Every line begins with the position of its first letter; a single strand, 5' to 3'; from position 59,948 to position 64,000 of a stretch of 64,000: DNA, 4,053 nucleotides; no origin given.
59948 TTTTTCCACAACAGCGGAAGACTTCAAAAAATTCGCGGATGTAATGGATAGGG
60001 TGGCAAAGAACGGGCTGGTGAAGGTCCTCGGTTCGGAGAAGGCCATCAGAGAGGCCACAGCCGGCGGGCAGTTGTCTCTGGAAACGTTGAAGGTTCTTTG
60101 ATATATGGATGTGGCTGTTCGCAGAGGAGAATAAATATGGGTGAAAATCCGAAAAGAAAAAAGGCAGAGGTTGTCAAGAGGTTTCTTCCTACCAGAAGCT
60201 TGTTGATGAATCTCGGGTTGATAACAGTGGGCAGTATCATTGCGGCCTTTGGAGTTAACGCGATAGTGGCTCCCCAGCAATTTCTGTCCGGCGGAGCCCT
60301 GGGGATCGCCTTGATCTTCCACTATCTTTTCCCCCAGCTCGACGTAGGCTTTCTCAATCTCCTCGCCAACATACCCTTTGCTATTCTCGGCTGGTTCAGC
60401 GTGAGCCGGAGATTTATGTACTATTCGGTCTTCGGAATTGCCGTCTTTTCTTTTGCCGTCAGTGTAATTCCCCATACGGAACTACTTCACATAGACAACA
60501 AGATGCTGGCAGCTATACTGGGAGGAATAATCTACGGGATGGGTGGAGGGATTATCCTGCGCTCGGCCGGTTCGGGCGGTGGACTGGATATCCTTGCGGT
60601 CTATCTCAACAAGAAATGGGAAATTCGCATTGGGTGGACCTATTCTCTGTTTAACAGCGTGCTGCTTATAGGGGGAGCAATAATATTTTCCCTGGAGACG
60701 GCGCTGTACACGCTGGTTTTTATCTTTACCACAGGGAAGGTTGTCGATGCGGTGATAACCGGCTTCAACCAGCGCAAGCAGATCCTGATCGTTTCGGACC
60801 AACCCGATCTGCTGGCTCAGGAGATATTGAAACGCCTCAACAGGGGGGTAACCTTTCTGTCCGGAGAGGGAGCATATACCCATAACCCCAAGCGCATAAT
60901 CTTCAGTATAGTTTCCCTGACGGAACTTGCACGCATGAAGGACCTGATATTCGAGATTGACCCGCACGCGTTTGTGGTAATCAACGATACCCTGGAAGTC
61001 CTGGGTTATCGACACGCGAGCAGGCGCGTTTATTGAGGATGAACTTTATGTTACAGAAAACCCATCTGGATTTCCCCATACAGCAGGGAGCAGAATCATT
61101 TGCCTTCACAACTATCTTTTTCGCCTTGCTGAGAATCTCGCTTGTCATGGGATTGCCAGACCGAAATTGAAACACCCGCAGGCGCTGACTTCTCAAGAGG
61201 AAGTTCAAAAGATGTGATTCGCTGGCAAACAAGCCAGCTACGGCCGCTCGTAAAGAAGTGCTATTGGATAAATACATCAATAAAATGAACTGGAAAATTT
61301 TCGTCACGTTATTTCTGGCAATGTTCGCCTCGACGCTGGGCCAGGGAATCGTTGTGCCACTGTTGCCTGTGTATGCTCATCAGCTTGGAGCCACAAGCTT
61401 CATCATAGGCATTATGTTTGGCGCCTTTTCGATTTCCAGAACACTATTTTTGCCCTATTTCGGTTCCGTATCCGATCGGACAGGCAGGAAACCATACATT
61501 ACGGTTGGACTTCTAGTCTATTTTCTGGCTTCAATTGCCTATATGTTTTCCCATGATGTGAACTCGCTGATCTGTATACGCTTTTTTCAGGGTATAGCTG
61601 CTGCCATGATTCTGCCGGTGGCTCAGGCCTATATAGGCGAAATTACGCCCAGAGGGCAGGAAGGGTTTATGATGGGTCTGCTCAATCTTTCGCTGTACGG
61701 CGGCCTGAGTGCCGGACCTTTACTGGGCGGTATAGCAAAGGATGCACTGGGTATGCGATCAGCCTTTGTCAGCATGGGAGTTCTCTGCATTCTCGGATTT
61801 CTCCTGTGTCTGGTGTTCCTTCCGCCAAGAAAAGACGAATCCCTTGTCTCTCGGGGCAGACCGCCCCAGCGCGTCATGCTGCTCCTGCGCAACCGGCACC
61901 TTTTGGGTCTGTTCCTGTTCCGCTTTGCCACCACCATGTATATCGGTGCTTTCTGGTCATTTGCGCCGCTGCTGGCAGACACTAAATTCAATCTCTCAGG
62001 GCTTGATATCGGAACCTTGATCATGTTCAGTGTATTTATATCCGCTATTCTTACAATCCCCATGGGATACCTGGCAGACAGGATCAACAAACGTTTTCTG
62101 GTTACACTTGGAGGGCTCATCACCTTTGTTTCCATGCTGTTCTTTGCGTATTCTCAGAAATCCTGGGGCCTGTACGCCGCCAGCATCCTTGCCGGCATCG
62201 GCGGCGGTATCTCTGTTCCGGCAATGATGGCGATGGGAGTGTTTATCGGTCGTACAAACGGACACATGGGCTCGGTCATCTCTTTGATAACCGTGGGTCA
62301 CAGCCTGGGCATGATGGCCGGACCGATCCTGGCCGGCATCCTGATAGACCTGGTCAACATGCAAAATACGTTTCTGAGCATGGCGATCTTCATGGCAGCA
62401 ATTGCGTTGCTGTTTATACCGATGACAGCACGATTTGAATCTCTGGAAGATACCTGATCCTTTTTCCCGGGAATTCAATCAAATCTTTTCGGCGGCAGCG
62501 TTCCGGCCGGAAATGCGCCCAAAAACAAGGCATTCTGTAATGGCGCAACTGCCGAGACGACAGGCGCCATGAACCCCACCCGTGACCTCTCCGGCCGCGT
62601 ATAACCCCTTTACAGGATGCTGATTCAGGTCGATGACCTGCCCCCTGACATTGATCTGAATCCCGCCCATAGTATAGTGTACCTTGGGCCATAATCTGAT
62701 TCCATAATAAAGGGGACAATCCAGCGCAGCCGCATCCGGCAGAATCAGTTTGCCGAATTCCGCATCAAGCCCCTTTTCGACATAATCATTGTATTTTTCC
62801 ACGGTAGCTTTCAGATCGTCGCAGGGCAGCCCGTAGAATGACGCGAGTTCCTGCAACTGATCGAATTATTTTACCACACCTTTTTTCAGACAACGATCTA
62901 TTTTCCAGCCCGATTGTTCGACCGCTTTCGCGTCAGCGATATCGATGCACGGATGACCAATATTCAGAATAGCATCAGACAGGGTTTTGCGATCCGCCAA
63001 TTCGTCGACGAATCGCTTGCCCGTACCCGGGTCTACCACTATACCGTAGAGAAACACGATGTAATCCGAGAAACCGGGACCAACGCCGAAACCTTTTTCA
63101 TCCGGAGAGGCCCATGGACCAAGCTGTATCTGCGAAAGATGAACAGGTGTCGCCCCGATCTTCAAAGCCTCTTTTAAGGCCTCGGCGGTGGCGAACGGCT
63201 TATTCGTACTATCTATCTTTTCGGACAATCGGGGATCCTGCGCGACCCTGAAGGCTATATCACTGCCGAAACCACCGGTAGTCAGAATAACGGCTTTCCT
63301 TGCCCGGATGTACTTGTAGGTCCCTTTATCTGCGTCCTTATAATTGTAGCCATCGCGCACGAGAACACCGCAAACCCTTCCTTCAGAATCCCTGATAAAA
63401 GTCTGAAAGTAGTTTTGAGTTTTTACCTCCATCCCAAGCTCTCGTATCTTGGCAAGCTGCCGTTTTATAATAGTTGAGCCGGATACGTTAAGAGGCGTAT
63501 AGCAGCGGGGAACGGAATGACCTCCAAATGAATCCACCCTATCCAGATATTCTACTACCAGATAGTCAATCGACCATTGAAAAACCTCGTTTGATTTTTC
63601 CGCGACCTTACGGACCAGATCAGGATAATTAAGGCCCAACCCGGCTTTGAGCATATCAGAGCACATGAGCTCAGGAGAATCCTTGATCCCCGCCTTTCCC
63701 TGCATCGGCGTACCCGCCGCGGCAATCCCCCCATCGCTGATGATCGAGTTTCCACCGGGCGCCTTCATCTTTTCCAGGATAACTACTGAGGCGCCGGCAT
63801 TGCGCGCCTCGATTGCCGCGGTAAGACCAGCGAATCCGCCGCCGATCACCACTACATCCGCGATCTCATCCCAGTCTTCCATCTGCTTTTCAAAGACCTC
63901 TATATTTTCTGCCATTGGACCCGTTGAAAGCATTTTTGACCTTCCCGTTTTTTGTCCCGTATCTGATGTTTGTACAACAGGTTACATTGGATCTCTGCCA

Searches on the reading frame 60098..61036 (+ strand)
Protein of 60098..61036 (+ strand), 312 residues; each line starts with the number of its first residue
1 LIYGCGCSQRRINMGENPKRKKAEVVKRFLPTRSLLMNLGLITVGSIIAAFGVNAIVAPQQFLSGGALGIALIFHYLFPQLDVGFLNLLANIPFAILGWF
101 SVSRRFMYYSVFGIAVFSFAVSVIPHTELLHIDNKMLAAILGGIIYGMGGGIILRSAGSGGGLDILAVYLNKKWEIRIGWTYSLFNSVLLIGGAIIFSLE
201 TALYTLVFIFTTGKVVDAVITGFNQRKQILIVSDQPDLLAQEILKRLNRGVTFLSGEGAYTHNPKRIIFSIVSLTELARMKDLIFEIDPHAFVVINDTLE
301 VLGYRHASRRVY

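Call 48: search_protein_families(library=pfam, proteins=[window:60098-61036:+], max_evalue=0.00001)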
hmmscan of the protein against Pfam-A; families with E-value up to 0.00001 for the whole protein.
window:60098-61036:+ (312 aa): 2 families
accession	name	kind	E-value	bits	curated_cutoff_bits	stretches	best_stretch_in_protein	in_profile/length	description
PF02588.21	YitT_membrane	-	2.7e-60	203.7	24.3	1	39-243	2-204/205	Uncharacterised 5xTM membrane BCR, YitT family COG1284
PF10035.14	DUF2179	-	1.1e-20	73.6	22.8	1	249-303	1-55/55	Uncharacterized protein conserved in bacteria (DUF2179)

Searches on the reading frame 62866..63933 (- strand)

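Call 48: search_protein_families(library=pfam, proteins=[window:62866-63933:-], max_evalue=0.00001)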
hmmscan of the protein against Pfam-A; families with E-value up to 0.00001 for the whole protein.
window:62866-63933:- (355 aa): 7 families
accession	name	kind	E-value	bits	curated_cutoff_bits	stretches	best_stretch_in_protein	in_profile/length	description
PF00890.30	FAD_binding_2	-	2.7e-44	152.4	20.4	1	26-324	1-303/414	FAD binding domain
PF01266.30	DAO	-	2.2e-11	44.3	27.9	1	26-74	1-50/353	FAD dependent oxidoreductase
PF12831.13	FAD_oxidored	-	3.6e-09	36.9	27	1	26-63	1-38/416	FAD dependent oxidoreductase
PF07992.20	Pyr_redox_2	-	3.4e-08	33.7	26.1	1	26-78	2-55/291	Pyridine nucleotide-disulphide oxidoreductase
PF13450.12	NAD_binding_8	-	8.9e-08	32.7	21.9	1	29-63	1-35/68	NAD(P)-binding Rossmann-like domain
PF03486.20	HI0933_like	-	1.2e-07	31.9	50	1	26-69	2-45/244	HI0933-like protein Rossmann domain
PF01946.23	Thi4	-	6.7e-07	29.2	26.2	1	13-63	4-57/235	Thi4 family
